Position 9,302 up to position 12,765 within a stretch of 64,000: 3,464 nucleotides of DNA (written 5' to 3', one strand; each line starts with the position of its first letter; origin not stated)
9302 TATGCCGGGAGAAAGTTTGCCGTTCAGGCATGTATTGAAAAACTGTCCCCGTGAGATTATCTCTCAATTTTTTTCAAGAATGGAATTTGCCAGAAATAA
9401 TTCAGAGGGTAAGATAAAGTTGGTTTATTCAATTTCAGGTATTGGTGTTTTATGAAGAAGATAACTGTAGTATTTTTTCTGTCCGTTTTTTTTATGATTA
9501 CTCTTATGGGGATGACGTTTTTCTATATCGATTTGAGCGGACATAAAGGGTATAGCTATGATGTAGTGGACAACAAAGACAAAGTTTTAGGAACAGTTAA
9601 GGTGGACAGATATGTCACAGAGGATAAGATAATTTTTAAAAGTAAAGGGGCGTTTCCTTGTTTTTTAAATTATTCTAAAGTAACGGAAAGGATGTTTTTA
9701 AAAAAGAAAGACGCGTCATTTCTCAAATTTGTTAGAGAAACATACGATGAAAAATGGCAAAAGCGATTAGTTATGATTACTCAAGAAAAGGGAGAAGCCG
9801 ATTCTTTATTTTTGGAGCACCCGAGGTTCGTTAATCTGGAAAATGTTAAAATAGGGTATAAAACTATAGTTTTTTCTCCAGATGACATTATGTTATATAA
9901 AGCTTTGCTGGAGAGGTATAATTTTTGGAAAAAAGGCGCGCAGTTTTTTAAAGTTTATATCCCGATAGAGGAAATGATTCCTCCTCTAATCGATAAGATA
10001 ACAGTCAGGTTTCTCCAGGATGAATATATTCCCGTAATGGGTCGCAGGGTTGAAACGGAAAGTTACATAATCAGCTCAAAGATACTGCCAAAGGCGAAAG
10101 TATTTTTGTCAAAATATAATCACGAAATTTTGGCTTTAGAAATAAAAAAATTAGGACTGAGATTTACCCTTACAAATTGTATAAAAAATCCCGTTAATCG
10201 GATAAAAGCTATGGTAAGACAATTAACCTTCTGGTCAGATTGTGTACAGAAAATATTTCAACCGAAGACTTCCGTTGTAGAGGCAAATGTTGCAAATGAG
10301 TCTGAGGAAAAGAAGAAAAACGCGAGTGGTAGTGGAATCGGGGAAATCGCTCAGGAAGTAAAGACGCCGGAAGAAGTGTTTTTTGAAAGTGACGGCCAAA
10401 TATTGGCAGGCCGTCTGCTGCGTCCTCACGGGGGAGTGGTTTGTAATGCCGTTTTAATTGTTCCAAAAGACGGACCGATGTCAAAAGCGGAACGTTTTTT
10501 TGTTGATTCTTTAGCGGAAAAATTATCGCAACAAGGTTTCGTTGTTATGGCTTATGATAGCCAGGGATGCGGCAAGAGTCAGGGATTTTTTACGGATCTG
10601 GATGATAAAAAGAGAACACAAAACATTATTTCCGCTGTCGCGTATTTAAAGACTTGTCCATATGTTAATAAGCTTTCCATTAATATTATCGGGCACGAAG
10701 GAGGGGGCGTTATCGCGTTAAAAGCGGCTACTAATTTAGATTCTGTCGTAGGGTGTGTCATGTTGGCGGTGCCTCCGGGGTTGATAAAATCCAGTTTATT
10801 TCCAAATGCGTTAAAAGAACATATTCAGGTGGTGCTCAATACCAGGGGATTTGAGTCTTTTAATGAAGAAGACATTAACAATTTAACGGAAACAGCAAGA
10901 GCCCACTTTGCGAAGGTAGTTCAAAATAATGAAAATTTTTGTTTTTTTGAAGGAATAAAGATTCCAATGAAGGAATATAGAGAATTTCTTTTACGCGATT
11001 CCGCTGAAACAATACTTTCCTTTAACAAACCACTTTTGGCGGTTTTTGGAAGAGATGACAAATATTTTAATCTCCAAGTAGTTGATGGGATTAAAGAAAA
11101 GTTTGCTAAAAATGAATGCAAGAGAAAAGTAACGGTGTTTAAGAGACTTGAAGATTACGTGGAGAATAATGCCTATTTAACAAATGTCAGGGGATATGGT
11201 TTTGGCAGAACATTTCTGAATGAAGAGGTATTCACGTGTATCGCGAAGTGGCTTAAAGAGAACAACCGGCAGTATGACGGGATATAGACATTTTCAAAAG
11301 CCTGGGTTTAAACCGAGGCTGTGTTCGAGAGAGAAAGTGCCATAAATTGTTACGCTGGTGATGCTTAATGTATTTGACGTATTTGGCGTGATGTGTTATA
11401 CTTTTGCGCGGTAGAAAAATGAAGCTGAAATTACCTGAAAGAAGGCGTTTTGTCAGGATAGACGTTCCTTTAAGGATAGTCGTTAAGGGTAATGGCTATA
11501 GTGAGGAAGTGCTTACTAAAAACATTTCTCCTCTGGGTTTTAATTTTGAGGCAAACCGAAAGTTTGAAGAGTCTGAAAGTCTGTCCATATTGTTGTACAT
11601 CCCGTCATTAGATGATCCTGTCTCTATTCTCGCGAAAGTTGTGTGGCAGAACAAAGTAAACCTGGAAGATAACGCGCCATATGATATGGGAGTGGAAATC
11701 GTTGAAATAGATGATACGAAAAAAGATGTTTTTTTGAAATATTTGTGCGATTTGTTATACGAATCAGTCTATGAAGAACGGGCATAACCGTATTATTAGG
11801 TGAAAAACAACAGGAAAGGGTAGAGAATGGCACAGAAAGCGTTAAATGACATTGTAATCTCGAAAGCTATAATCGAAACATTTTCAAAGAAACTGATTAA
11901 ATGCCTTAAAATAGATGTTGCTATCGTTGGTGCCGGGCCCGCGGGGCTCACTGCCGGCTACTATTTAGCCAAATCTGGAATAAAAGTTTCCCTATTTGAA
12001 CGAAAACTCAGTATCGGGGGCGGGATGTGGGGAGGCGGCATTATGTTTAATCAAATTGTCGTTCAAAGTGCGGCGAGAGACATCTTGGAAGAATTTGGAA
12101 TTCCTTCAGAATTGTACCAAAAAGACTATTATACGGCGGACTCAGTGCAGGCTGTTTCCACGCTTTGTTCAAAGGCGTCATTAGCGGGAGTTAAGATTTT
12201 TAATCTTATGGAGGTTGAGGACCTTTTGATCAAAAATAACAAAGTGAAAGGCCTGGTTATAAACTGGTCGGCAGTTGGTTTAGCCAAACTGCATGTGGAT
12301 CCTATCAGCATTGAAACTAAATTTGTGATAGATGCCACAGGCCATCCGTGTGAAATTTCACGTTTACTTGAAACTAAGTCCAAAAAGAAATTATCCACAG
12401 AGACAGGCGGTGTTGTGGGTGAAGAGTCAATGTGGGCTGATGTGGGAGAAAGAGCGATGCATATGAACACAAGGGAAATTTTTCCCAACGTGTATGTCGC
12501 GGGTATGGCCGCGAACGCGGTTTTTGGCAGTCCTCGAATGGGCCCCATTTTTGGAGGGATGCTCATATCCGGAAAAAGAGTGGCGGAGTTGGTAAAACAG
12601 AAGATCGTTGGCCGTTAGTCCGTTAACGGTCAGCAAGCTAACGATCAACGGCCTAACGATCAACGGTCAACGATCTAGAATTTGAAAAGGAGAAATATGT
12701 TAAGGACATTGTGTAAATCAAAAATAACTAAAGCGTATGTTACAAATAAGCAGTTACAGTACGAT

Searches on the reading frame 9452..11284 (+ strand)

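Call 82: search_protein_families(library=pfam, proteins=[window:9452-11284:+], max_evalue=0.00001)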
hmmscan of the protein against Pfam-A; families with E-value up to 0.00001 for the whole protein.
window:9452-11284:+ (611 aa): 2 families
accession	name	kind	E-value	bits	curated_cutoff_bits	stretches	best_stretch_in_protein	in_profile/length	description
PF12146.15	Hydrolase_4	-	1.4e-07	31.6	27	1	351-447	20-115/239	Serine aminopeptidase, S33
PF01738.24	DLH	-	5.6e-07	29.8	21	0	352-436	31-125/217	Dienelactone hydrolase family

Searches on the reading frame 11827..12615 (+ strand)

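Call 82: search_protein_families(library=pfam, proteins=[window:11827-12615:+], max_evalue=0.00001)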
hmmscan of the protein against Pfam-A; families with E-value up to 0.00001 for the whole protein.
window:11827-12615:+ (263 aa): 7 families
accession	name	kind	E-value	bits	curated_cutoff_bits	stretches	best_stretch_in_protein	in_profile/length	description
PF01946.23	Thi4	-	1.7e-80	270.1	26.2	1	12-242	1-235/235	Thi4 family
PF01266.30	DAO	-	5.7e-12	46.3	27.9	1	30-66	1-37/353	FAD dependent oxidoreductase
PF12831.13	FAD_oxidored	-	5.1e-09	36.3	27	1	30-172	1-145/416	FAD dependent oxidoreductase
PF13450.12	NAD_binding_8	-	1.2e-08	35.5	21.9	1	33-66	1-34/68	NAD(P)-binding Rossmann-like domain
PF07992.20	Pyr_redox_2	-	1.5e-07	31.6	26.1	1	30-123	2-58/291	Pyridine nucleotide-disulphide oxidoreductase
PF00890.30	FAD_binding_2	-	2.5e-07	30.7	20.4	0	30-65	1-36/414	FAD binding domain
PF01494.25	FAD_binding_3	-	8.7e-07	28.9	22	1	29-60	2-33/349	FAD binding domain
